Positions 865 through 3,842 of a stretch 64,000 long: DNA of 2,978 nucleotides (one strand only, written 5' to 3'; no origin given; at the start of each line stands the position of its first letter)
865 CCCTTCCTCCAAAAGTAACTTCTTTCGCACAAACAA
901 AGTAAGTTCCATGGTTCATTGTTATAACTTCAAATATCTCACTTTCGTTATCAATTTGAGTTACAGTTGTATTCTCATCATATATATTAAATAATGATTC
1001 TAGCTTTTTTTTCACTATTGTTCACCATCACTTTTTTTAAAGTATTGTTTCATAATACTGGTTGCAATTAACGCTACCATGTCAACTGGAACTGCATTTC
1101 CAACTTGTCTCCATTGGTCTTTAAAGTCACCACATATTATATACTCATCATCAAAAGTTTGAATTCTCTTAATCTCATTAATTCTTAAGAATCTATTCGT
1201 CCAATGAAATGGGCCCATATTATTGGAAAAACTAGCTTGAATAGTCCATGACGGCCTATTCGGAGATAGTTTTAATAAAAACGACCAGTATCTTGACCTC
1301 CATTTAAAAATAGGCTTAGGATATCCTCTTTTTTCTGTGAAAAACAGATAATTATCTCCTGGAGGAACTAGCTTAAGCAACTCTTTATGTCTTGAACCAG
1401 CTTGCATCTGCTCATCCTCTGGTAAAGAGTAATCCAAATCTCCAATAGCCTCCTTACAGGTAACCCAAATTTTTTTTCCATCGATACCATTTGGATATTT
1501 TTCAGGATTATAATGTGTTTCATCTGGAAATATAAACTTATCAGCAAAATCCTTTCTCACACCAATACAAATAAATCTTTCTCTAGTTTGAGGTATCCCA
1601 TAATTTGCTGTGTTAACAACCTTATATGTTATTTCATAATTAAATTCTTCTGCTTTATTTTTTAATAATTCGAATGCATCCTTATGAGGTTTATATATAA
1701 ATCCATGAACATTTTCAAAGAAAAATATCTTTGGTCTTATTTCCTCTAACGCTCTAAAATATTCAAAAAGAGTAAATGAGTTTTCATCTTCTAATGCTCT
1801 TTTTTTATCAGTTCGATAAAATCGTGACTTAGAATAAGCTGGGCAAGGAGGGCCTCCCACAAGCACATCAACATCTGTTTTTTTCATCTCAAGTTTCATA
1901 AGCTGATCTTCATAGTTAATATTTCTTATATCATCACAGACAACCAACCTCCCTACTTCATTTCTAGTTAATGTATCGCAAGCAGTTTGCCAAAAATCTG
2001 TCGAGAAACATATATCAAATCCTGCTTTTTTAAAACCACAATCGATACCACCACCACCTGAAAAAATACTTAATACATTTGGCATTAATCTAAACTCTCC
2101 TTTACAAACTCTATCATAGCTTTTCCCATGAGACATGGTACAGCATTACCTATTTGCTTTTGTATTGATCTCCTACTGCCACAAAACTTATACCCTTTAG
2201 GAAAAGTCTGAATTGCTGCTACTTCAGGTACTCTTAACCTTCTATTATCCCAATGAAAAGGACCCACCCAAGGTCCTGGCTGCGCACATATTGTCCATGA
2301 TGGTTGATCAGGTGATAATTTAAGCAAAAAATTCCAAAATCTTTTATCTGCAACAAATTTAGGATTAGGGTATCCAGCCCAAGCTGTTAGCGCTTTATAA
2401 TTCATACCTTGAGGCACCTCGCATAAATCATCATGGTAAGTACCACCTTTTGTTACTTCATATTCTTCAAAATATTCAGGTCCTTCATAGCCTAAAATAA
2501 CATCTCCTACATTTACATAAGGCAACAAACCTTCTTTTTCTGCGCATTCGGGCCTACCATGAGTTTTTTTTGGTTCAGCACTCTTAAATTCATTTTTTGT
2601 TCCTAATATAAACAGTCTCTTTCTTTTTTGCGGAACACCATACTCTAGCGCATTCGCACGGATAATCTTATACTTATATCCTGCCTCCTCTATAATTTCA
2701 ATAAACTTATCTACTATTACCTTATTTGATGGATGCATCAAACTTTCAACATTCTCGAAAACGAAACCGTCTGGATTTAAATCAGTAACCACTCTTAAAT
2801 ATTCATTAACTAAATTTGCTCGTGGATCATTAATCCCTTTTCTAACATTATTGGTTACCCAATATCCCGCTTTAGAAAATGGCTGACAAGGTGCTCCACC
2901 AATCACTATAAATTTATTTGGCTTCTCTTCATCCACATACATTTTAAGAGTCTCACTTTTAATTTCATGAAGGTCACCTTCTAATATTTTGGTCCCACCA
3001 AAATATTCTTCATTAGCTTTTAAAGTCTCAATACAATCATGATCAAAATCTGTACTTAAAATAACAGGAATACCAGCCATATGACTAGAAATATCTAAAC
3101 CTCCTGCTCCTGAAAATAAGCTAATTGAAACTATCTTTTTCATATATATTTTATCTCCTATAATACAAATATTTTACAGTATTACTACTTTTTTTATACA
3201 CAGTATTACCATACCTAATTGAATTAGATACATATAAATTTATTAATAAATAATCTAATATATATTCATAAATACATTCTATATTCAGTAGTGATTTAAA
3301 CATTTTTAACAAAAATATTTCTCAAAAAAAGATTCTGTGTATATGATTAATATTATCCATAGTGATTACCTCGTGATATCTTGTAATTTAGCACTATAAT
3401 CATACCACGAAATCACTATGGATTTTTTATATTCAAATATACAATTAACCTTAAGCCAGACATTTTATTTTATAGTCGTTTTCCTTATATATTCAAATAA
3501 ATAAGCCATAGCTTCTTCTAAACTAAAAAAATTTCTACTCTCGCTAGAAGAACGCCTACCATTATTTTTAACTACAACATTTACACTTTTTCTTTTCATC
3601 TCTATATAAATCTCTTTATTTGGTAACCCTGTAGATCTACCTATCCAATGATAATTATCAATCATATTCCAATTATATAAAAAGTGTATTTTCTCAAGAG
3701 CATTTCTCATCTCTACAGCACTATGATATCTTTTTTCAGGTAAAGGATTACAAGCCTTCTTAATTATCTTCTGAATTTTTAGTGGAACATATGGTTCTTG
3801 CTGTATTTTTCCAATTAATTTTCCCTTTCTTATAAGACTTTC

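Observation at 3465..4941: Unassigned two-gene cassette in a restriction island: a small RNase-H/DUF3010-like protein plus a soluble Ser/Thr kinase, a candidate undescribed defence system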

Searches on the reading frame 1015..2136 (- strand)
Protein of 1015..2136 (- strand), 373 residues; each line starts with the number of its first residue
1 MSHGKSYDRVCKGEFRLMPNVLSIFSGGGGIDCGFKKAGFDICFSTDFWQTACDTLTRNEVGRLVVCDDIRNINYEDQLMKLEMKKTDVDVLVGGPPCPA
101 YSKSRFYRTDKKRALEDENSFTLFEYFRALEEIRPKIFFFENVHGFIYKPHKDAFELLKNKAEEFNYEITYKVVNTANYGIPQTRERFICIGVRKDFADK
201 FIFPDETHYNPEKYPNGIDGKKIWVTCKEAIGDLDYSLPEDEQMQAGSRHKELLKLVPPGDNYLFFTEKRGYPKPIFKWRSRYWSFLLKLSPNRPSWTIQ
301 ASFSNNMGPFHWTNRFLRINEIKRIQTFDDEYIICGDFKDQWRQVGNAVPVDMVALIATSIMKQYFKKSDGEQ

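Call 3: search_protein_families(library=pfam, proteins=[window:1015-2136:-], max_evalue=1)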
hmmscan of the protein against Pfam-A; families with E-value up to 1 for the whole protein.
window:1015-2136:- (373 aa): 2 families
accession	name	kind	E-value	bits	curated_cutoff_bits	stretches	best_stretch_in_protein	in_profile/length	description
PF00145.23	DNA_methylase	-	1.8e-59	202.2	22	1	20-362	2-323/324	C-5 cytosine-specific DNA methylase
PF09445.16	Methyltransf_15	-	0.026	14.6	22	1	21-109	4-94/165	RNA cap guanine-N2 methyltransferase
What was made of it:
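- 1015..2136 (-): Context: C5 cytosine DNA methylase M2, overlapping M1 by 52 nt. Pfam DNA_methylase E 1.8e-59 (call 3).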

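Call 4: search_protein_families(library=padloc, proteins=[window:1015-2136:-], max_evalue=1)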
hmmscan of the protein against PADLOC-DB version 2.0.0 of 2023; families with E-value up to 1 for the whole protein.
window:1015-2136:- (373 aa): 62 families (the best 25 are shown)
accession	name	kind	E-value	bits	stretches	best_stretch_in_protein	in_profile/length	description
PDLC03378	MTase_II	-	1.1e-80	269.6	1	19-368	3-333/344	Type II methyltransferase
PDLC03234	MTase_II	-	2.5e-74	248.8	2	19-238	5-208/375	Type II methyltransferase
PDLC00026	DruM2|DruM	-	3.6e-70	235.2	1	20-365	6-318/336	DNA cytosine methylase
PDLC00033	DruM2|DruM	-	7.8e-63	211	1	21-363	24-362/368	DNA cytosine methylase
PDLC03326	MTase_II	-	3e-61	205.8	2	20-236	6-216/412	Type II methyltransferase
PDLC03272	MTase_II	-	9.5e-59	197.5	1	18-370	74-395/407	Type II methyltransferase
PDLC02650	DrmMII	-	1.6e-54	183.5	2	154-361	203-414/435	DrmMII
PDLC00031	DruM2|DruM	-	1.3e-51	173.8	2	20-241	13-215/361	DNA cytosine methylase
PDLC00027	DruM2|DruM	-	1.1e-50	171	2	20-236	13-211/361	DNA cytosine methylase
PDLC03307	MTase_II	-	5.6e-48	162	3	22-156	4-124/382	Type II methyltransferase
PDLC00030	DruM2|DruM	-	1.6e-43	147.3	1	19-363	6-362/380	DNA cytosine methylase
PDLC02656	DrmMII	-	3.5e-41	139.6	2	20-248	6-246/491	DrmMII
PDLC02649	DrmMII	-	1.2e-40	137.8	3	83-208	109-232/422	DrmMII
PDLC03237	MTase_II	-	2.7e-40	136.1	2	23-239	798-1014/1036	Type II methyltransferase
PDLC03232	MTase_II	-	1.6e-34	117.5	3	84-240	128-293/465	Type II methyltransferase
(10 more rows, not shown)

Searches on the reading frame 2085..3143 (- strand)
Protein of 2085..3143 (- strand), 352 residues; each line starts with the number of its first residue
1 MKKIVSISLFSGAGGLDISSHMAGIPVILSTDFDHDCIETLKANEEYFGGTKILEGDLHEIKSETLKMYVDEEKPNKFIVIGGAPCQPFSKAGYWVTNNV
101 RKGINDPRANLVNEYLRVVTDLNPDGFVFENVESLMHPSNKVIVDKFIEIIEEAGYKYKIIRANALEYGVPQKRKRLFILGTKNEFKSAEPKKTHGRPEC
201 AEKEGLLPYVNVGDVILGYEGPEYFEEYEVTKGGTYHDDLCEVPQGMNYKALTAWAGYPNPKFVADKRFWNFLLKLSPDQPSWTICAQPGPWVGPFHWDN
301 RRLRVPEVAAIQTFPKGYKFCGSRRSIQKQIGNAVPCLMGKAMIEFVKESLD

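Call 3: search_protein_families(library=pfam, proteins=[window:2085-3143:-], max_evalue=1)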
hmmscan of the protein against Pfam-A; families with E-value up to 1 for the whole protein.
window:2085-3143:- (352 aa): 1 family
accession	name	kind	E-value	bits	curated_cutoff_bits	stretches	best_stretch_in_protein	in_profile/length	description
PF00145.23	DNA_methylase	-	1.4e-53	182.8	22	1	6-345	3-320/324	C-5 cytosine-specific DNA methylase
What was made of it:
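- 2085..3143 (-): Context: C5 cytosine DNA methylase M1 of the LlaJI-type R-M system. Pfam DNA_methylase E 1.4e-53 (call 3).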

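Call 4: search_protein_families(library=padloc, proteins=[window:2085-3143:-], max_evalue=1)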
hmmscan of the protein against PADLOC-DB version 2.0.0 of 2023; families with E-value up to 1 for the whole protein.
window:2085-3143:- (352 aa): 63 families (the best 25 are shown)
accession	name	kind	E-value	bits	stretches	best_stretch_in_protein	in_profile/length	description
PDLC03234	MTase_II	-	1.1e-74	249.9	2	2-199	3-191/375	Type II methyltransferase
PDLC03378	MTase_II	-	3e-74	248.4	1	3-351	2-330/344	Type II methyltransferase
PDLC00026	DruM2|DruM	-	7.6e-66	220.9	1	2-351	3-318/336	DNA cytosine methylase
PDLC03326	MTase_II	-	3.1e-57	192.6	2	1-216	2-211/412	Type II methyltransferase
PDLC03272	MTase_II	-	1.7e-51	173.7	1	1-349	72-388/407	Type II methyltransferase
PDLC00033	DruM2|DruM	-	4.2e-51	172.4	1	3-351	21-364/368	DNA cytosine methylase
PDLC00031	DruM2|DruM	-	1.7e-49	166.9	2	4-219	12-209/361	DNA cytosine methylase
PDLC00027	DruM2|DruM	-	6.7e-49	165.2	2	3-217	11-207/361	DNA cytosine methylase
PDLC03237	MTase_II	-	3.4e-48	162.3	2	8-198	798-985/1036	Type II methyltransferase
PDLC00030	DruM2|DruM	-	8.4e-42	141.7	2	1-194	3-196/380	DNA cytosine methylase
PDLC02649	DrmMII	-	3e-40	136.5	3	77-192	116-229/422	DrmMII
PDLC02650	DrmMII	-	5e-39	132.4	2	1-136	6-137/435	DrmMII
PDLC02656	DrmMII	-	4.4e-38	129.3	2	1-217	2-230/491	DrmMII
PDLC02648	DrmMII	-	1.1e-35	121.4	2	3-201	21-249/468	DrmMII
PDLC03307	MTase_II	-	1.5e-34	117.9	2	6-197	3-206/382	Type II methyltransferase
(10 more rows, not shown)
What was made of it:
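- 2085..3143 (-): PADLOC MTase_II (call 4).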

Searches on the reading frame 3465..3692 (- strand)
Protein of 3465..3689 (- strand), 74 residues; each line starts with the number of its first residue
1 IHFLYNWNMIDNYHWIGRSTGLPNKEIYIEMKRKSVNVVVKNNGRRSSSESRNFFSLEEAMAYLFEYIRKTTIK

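Call 52: search_protein_families(library=pfam, proteins=[window:3465-3689:-], max_evalue=1)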
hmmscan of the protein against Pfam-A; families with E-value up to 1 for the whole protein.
window:3465-3689:- (74 aa): 0 families

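Call 64: search_protein_families(library=phrogs, proteins=[window:3465-3689:-], max_evalue=0.1)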
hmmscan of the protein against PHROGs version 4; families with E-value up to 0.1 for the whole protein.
window:3465-3689:- (74 aa): 0 families

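Call 76: search_dna_similar(query=window:3465-3689:-, collection=plasmids, mode=protein, max_evalue=0.001, max_rows=10)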
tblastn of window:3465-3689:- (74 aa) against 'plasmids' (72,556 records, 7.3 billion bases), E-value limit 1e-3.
No match.

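Call 79: search_solved_structures(query=A4, max_evalue=10, show_alignments=2)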
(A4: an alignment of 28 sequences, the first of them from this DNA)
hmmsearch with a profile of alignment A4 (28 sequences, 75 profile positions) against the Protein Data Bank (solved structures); distinct sequences matched with E-value up to 10: 0.
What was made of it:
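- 3468..3686 (-): Conserved C-terminal tail domain (residues 273-345). It has 4-5 beta strands plus a terminal helix, invariant W278, W286-G, N314-x-R316, F325 and A331, and a loop R-[RK]-x-[ST] motif. No hit in Pfam, PHROGs or PDB sequences (calls 52, 64, 79).
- Closest known: KA1 / AMPK alpha-CTD autoregulatory domains of eukaryotic CAMK-group kinases. Different: There is no sequence similarity (calls 52, 79).
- Tried and rejected: Pfam gave no hit (call 52), PHROGs none (call 64) and a PDB profile search none (call 79).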

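Call 80: find_homologous_proteins(query=A4, max_evalue=0.001)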
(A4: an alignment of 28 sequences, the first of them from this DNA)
Query A4 (28 sequences) (75 aa, profile of the alignment): 3 proteins with E <= 0.001 among 154 candidates.
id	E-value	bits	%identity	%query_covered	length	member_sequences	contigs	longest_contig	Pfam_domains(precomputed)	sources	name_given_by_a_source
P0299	3.7e-22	96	88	88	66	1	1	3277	-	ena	-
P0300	8.7e-13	66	82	59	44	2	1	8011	-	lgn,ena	-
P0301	1.7e-12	65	93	59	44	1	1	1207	-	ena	-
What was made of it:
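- Tried and rejected: A profile search of the 5.8-billion-protein set returned only three fragments (call 80).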
